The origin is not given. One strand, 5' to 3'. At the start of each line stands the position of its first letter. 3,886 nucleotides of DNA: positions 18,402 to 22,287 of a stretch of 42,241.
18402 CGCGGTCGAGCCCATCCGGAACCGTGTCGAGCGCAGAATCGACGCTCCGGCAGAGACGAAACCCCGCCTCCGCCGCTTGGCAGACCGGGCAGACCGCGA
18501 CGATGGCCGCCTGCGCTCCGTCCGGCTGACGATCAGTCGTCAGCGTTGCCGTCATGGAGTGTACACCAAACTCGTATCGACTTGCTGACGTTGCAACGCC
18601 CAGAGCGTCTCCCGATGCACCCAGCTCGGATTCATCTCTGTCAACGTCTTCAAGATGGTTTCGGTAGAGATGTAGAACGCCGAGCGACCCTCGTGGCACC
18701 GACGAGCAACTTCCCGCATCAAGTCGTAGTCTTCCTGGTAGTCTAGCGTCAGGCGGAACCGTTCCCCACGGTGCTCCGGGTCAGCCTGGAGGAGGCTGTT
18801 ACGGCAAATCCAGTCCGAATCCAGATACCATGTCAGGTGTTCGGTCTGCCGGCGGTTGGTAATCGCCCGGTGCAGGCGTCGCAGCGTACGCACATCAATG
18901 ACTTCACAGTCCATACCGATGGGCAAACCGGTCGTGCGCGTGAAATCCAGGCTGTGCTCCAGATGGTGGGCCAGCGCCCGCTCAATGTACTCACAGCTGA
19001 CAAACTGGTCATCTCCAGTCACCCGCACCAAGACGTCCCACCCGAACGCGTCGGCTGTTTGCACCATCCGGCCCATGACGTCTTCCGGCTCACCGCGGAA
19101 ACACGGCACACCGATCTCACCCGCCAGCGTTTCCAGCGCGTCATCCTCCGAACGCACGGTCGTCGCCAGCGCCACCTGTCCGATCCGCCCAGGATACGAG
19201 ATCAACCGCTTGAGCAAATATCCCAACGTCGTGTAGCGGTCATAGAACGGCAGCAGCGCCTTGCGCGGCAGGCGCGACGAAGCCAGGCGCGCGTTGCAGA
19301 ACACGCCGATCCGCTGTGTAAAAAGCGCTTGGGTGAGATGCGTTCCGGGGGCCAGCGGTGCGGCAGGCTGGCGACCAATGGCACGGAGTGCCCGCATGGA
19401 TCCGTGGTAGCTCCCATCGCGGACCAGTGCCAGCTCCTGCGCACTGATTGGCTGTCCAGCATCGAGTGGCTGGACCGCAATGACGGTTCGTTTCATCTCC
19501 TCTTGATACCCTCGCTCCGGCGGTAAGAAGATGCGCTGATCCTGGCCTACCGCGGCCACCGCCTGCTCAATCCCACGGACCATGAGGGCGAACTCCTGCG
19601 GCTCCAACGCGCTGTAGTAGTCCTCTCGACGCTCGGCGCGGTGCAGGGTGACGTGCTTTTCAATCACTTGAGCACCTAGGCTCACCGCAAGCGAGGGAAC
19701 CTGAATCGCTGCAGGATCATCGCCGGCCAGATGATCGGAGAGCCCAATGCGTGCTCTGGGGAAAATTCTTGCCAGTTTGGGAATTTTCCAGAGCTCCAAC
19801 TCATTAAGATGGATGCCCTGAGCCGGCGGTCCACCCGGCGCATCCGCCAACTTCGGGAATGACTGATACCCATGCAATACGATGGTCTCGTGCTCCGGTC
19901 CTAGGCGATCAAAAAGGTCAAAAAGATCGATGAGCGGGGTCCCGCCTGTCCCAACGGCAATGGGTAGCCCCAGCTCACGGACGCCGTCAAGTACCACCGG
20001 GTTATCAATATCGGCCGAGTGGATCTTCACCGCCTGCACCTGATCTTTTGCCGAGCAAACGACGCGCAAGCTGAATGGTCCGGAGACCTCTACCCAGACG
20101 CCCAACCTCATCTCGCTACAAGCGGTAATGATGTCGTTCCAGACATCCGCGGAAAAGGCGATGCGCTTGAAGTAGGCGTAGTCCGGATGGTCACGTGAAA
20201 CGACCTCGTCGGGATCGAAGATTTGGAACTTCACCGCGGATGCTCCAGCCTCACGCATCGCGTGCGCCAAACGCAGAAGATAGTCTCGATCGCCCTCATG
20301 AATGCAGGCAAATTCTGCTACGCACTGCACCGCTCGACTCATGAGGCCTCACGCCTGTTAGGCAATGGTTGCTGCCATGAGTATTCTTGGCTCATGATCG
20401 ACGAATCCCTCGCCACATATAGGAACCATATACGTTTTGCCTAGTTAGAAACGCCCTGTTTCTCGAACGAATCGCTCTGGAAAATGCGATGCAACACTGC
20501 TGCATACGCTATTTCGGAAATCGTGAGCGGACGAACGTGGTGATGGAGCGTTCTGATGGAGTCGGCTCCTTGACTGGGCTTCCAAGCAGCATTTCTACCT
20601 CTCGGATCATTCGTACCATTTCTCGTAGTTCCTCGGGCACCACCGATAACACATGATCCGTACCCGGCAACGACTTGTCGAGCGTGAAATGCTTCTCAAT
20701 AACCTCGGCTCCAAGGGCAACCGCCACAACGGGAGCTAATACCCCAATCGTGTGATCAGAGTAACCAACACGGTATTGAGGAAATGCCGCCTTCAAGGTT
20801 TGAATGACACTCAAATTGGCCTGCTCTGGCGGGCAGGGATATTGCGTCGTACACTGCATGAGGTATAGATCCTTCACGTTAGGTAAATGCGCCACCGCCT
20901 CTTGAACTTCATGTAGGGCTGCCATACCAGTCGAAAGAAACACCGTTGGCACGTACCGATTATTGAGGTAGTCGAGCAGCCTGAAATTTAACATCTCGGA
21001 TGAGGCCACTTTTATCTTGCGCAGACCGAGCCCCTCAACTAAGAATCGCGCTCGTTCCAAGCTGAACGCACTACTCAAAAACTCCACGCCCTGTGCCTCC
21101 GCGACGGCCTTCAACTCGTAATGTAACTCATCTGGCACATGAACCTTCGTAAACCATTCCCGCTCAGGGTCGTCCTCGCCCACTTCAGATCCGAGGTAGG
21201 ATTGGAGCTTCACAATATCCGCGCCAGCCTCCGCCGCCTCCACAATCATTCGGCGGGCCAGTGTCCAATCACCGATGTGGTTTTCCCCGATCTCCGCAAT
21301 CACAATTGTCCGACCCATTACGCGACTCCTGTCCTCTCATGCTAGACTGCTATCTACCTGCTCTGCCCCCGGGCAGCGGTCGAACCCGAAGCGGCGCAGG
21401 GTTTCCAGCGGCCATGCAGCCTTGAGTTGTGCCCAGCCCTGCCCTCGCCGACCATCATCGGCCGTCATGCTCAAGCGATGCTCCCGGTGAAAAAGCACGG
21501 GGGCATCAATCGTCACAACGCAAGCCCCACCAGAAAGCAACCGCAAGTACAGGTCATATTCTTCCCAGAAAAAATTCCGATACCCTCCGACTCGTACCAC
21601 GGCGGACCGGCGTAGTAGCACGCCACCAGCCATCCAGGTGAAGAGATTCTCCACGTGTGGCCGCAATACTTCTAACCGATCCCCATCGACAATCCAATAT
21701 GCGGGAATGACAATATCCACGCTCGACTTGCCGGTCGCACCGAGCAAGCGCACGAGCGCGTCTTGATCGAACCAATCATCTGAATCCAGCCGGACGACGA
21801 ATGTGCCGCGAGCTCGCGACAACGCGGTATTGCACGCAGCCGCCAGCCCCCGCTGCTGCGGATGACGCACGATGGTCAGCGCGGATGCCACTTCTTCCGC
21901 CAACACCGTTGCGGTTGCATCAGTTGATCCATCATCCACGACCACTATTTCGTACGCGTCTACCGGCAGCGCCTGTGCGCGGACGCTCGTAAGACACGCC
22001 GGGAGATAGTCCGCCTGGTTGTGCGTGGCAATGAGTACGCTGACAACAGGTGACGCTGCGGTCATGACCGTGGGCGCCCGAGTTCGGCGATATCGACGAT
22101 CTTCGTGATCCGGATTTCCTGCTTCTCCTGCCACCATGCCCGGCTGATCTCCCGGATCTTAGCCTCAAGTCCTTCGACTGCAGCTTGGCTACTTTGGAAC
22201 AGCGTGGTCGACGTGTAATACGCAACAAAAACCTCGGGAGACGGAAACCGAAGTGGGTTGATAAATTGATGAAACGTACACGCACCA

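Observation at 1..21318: Four NeuB-type synthase modules and three cytidylyltransferase modules in one co-directional cluster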

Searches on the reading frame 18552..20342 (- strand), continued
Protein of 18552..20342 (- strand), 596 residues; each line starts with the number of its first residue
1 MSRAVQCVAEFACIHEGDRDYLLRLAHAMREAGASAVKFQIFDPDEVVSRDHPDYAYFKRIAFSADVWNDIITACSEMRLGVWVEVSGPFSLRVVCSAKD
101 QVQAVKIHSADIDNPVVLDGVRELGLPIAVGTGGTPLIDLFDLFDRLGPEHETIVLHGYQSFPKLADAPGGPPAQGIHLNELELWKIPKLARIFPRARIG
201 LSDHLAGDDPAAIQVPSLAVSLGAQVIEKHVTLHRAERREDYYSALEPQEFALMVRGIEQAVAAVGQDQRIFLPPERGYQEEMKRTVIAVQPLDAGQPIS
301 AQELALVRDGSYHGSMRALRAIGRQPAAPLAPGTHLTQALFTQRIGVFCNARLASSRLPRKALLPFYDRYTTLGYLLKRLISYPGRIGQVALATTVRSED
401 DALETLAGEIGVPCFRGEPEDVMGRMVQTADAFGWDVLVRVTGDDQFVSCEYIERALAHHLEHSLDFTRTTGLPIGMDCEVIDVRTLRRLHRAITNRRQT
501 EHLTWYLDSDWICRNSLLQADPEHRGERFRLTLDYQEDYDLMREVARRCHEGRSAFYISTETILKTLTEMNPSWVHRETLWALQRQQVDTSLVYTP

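Call 81: search_protein_families(library=pfam, proteins=[L015:4860-6074:+, L015:6604-7185:+, L015:7756-8628:-, L015:8764-9261:+, L015:9183-9776:+, L015:9974-11770:+, L015:12428-13972:+, L015:13894-14802:-, L015:15328-15969:-, L015:16573-18282:-], max_evalue=0.0001)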
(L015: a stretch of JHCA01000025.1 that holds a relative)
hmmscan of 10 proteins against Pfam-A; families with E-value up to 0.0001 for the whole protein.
L015:4860-6074:+ (404 aa): 1 family
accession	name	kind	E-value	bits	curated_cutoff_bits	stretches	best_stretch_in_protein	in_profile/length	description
PF00909.26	Ammonium_transp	-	4e-138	460.9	23.2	1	7-400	1-399/399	Ammonium Transporter Family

L015:6604-7185:+ (193 aa): 2 families
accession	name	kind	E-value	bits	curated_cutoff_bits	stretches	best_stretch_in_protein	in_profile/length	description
PF01569.27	PAP2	-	5.9e-17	62.1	27.2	1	54-164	3-126/130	PAP2 superfamily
PF14378.12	PAP2_3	-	6.1e-10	39.7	27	1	14-155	24-187/190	PAP2 superfamily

L015:7756-8628:- (290 aa): 1 family
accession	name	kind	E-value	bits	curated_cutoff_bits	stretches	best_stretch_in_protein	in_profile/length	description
PF01551.29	Peptidase_M23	-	7.3e-26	90.6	28.7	1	119-216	3-96/96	Peptidase family M23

L015:8764-9261:+ (165 aa): 4 families
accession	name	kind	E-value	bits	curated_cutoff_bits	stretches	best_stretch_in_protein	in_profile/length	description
PF00583.31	Acetyltransf_1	-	1.1e-18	68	20.7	1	33-138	15-116/116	Acetyltransferase (GNAT) family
PF13302.13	Acetyltransf_3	-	1.4e-12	49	25.4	1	3-138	2-137/138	Acetyltransferase (GNAT) domain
PF13420.13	Acetyltransf_4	-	2e-12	47.8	24.3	1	5-156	1-152/155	Acetyltransferase (GNAT) domain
PF13508.13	Acetyltransf_7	-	3e-11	44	27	1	53-139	4-83/84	Acetyltransferase (GNAT) domain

L015:9183-9776:+ (197 aa): 1 family
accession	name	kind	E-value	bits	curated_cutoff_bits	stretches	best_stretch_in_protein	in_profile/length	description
PF17319.7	DUF5362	-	3.1e-08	33.9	25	1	69-171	2-93/94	Family of unknown function (DUF5362)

L015:9974-11770:+ (598 aa): 3 families
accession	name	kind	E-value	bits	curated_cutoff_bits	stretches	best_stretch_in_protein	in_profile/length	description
PF03102.20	NeuB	-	2e-41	142.5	22.1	1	33-264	1-239/241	NeuB family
PF02348.25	CTP_transf_3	-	1.8e-25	90.5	22.6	1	346-546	4-210/217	Cytidylyltransferase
PF12804.13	NTP_transf_3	-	9.5e-07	29.6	27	1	357-461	15-117/160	MobA-like NTP transferase domain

L015:12428-13972:+ (514 aa): 3 families
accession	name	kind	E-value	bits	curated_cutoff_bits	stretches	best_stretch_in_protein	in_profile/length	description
PF13091.12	PLDc_2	-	2.6e-47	160.4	27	2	354-481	1-131/132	PLD-like domain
PF00614.28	PLDc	-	6.2e-14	51.7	21.9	2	428-453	2-27/28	Phospholipase D Active site motif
PF13396.11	PLDc_N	-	1.8e-13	50.6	23.3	1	45-87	1-41/42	Phospholipase_D-nuclease N-terminal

L015:13894-14802:- (302 aa): 4 families
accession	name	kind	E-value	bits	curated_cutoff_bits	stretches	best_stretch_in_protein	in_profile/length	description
PF13411.12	MerR_1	-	3.2e-18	66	21.6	1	15-82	1-67/69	MerR HTH family regulatory protein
PF00376.29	MerR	-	3.5e-12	46.4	28.2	1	17-53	2-38/38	MerR family regulatory protein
PF09278.17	MerR-DNA-bind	-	3.2e-09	37.7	25.4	1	58-116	1-58/65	MerR, DNA binding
PF07739.18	TipAS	-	1.3e-07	32.5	23.8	1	147-196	1-51/117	TipAS antibiotic-recognition domain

L015:15328-15969:- (213 aa): 3 families
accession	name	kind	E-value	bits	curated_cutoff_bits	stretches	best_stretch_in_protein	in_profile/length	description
PF13460.12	NAD_binding_10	-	1.4e-19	71.1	27.2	1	7-198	1-183/184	NAD(P)H-binding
PF05368.20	NmrA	-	7.3e-06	26.2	27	1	2-92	4-98/298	NmrA-like family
PF01113.26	DapB_N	-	5.6e-05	23.7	25.6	0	1-44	1-46/124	Dihydrodipicolinate reductase, N-terminus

L015:16573-18282:- (569 aa): 3 families
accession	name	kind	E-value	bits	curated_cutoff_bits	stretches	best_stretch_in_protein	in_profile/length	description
PF01979.26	Amidohydro_1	-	1e-78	265.5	25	1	128-455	1-340/345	Amidohydrolase family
PF00449.26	Urease_alpha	-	6.3e-57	191.6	23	1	1-122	1-121/121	Urease alpha-subunit, N-terminal domain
PF07969.17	Amidohydro_3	-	4.1e-11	43.5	29.7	1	403-447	410-454/472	Amidohydrolase family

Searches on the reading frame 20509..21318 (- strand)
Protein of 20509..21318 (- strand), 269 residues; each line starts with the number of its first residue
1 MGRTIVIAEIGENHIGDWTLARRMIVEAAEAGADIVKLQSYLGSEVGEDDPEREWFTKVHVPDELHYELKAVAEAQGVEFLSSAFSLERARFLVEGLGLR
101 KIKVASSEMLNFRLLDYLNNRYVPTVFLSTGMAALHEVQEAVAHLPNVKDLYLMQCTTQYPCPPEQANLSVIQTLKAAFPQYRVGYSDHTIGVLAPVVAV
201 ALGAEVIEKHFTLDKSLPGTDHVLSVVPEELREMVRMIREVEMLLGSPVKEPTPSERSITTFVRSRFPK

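Call 4: search_protein_families(library=pfam, proteins=[window:20509-21318:-], max_evalue=0.001)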
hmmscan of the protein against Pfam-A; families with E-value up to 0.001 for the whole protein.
window:20509-21318:- (269 aa): 1 family
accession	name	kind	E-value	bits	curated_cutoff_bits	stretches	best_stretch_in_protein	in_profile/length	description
PF03102.20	NeuB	-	3.3e-69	233.4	22.1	1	24-249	1-240/241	NeuB family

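Call 8: search_protein_families(library=ncbifam, proteins=[window:20509-21318:-], max_evalue=0.01)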
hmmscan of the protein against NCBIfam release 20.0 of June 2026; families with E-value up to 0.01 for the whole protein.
window:20509-21318:- (269 aa): 2 families
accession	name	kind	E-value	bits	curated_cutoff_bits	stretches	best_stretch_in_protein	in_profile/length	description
TIGR03569.1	NeuB_NnaB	equivalog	6.7e-78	262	399.65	1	4-265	1-278/329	N-acetylneuraminate synthase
TIGR03586.1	PseI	equivalog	5.3e-57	193.5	340.25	1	4-267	2-279/327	pseudaminic acid synthase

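Call 17: search_solved_structures(query=window:20509-21318:-, max_evalue=0.001, show_alignments=4)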
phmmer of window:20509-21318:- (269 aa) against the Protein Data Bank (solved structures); distinct sequences matched with E-value up to 0.001: 8.
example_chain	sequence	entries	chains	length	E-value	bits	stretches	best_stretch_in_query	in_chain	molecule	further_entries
6ncs_A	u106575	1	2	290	1e-40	143.2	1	5-258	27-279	N-acetylneuraminic acid (Sialic acid) synthetase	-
1vli_A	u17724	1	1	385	2.5e-38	135.3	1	5-256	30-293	Spore coat polysaccharide biosynthesis protein spsE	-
8h2c_A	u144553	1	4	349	1.1e-32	116.9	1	4-250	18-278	Pseudaminic acid synthase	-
2wqp_A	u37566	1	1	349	1.5e-27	100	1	5-246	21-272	POLYSIALIC ACID CAPSULE BIOSYNTHESIS PROTEIN SIAC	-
1xuu_A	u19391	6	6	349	1.5e-27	100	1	5-246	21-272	polysialic acid capsule biosynthesis protein SiaC | N-acetylneuraminate synthase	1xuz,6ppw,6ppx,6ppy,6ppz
4ipj_A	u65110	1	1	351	1.6e-27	100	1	5-246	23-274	Polysialic acid capsule biosynthesis protein SiaC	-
4ipi_A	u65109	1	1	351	1.6e-27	100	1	5-246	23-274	Polysialic acid capsule biosynthesis protein SiaC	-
3g8r_A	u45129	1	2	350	2.7e-18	69.7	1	46-247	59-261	Probable spore coat polysaccharide biosynthesis protein E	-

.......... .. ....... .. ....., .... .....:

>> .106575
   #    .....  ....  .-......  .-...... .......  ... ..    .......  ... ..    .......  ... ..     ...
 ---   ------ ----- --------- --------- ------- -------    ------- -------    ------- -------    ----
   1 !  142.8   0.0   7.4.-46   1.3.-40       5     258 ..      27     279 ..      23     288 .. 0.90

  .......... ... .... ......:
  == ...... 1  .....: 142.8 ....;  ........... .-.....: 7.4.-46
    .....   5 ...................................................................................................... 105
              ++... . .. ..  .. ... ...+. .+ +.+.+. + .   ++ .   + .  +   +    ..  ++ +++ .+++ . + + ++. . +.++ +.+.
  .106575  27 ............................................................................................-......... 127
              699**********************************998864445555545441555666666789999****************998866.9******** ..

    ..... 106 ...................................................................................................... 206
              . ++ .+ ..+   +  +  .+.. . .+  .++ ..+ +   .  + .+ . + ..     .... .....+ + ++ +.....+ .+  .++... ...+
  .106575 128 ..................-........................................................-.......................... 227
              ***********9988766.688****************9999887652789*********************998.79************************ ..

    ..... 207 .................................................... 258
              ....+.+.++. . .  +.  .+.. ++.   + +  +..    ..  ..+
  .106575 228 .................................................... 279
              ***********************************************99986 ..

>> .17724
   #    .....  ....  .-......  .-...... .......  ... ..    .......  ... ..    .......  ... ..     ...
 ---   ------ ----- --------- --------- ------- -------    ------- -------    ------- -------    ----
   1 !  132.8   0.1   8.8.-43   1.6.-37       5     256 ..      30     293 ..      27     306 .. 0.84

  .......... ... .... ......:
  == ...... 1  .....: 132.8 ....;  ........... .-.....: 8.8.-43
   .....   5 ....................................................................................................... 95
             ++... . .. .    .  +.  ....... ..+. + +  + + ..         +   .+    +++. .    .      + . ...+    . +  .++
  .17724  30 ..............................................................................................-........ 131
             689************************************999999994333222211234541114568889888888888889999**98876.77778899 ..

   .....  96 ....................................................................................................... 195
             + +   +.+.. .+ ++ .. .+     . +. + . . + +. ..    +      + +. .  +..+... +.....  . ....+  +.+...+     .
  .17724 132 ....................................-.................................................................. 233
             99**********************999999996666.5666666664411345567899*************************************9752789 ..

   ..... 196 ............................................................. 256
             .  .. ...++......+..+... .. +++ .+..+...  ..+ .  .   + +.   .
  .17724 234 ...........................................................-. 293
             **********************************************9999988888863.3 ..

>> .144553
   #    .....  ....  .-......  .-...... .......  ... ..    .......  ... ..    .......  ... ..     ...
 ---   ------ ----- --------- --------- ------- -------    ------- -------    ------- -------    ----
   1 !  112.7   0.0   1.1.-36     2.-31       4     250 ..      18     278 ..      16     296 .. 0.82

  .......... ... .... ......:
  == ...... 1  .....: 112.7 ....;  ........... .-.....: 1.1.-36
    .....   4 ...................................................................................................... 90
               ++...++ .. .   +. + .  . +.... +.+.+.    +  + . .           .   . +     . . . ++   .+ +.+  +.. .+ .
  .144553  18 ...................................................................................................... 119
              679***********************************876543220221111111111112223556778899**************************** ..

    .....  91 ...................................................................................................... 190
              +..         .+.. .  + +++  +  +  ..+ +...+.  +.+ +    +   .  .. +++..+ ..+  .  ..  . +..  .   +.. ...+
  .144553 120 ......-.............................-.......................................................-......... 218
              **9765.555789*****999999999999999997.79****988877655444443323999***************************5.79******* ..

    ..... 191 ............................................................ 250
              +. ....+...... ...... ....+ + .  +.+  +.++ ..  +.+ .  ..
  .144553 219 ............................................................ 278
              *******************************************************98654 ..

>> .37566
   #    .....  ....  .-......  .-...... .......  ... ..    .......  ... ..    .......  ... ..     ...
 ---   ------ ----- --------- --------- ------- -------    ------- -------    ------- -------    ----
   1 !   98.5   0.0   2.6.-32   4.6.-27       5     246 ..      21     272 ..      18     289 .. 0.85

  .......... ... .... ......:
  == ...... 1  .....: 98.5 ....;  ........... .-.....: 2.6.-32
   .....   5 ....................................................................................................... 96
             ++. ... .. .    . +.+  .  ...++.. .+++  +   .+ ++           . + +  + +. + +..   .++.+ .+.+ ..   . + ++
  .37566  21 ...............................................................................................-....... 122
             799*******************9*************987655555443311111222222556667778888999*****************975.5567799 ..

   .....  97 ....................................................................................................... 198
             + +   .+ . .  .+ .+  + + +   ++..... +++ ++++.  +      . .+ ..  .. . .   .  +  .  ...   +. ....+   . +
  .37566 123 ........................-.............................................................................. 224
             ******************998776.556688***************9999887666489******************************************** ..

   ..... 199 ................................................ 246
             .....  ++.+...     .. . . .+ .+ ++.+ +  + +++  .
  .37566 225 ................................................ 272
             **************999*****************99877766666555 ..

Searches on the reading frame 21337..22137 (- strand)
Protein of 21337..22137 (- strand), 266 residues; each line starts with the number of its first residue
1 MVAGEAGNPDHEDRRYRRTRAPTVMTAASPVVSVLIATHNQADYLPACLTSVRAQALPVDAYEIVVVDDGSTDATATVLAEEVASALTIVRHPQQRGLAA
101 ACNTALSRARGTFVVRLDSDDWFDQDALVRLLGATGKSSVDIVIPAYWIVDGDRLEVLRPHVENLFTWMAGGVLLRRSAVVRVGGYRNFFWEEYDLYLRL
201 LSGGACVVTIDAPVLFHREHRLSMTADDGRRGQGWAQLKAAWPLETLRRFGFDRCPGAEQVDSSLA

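Call 4: search_protein_families(library=pfam, proteins=[window:21337-22137:-], max_evalue=0.001)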
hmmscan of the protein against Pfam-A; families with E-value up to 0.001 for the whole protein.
window:21337-22137:- (266 aa): 4 families
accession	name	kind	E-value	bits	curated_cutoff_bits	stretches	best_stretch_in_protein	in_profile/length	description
PF00535.33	Glycos_transf_2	-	3.7e-31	108.7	23.3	1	33-162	1-130/168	Glycosyl transferase family 2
PF10111.15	Glyco_tranf_2_2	-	3.5e-10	40.3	27.3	1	59-133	27-104/276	Glycosyltransferase like family 2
PF13641.12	Glyco_tranf_2_3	-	4.6e-07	30.5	27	1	31-142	2-118/230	Glycosyltransferase like family 2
PF13704.12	Glyco_tranf_2_4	-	2.8e-05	24.9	27.5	1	40-123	2-84/98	Glycosyl transferase family 2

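Call 8: search_protein_families(library=ncbifam, proteins=[window:21337-22137:-], max_evalue=0.01)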
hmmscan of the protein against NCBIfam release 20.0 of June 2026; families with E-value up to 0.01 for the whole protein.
window:21337-22137:- (266 aa): 30 families (the best 25 are shown)
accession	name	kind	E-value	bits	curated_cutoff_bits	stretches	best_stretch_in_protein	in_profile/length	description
NF041875.1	EPS_EpsD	equivalog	3.4e-23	82.6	370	1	32-130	1-99/325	exopolysaccharide biosynthesis glycosyltransferase EpsD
TIGR03965.1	mycofact_glyco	equivalog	3e-20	72.5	280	1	28-146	71-190/467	mycofactocin biosynthesis glycosyltransferase MftF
NF047683.1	TeichurnBiosyTuaG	equivalog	1.4e-16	60.9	400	1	25-153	1-129/252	teichuronic acid biosynthesis protein TuaG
NF007482.0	PRK10073.1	equivalog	5e-16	58.6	423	1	26-143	2-118/334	glycosyltransferase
TIGR03937.1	PgaC_IcaA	equivalog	1.8e-15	56.8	422.3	1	13-132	28-147/407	poly-beta-1,6-N-acetyl-D-glucosamine synthase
TIGR03111.1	glyc2_xrt_Gpos1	hypoth_equivalog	2.3e-12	46.5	363.95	1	25-132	44-153/439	TIGR03111 family XrtG-associated glycosyltransferase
NF053739.1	GlytfEpsEBac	equivalog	1.6e-10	40.4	450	1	30-205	1-190/265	glycosyltransferase EpsE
NF050050.1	ProtGlycPglI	equivalog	2.1e-10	40.5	500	1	30-134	2-107/306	GalNAc(5)-diNAcBac-PP-undecaprenol beta-1,3-glucosyltransferase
TIGR04283.1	glyco_like_mftF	equivalog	2.9e-10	40.1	182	1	32-135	1-97/221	TIGR04283 family arsenosugar biosynthesis glycosyltransferase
TIGR04242.1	nodulat_NodC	equivalog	1.1e-09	37.8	550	1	20-134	38-155/395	chitooligosaccharide synthase NodC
NF038302.1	EPS_HpsE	equivalog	1.2e-09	37.6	300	1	32-126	3-102/307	hormogonium polysaccharide biosynthesis glycosyltransferase HpsE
TIGR03469.1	HpnB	hypoth_equivalog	5.8e-09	35.4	379.25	1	18-87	32-99/386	hopene-associated glycosyltransferase HpnB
NF058614.1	PPMAGASynPpgS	equivalog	4.9e-08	32.7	370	1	34-146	4-112/226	polyprenyl-phospho-N-acetylgalactosaminyl synthase PpgS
NF007986.1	PRK10714.1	equivalog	5.7e-08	32.1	529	1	32-133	8-113/316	undecaprenyl-phosphate 4-deoxy-4-formamido-L-arabinose transferase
NF050819.1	PolSacchBiosHfsG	equivalog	2.1e-06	27.1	500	1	26-129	8-110/302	polysaccharide biosynthesis protein HfsG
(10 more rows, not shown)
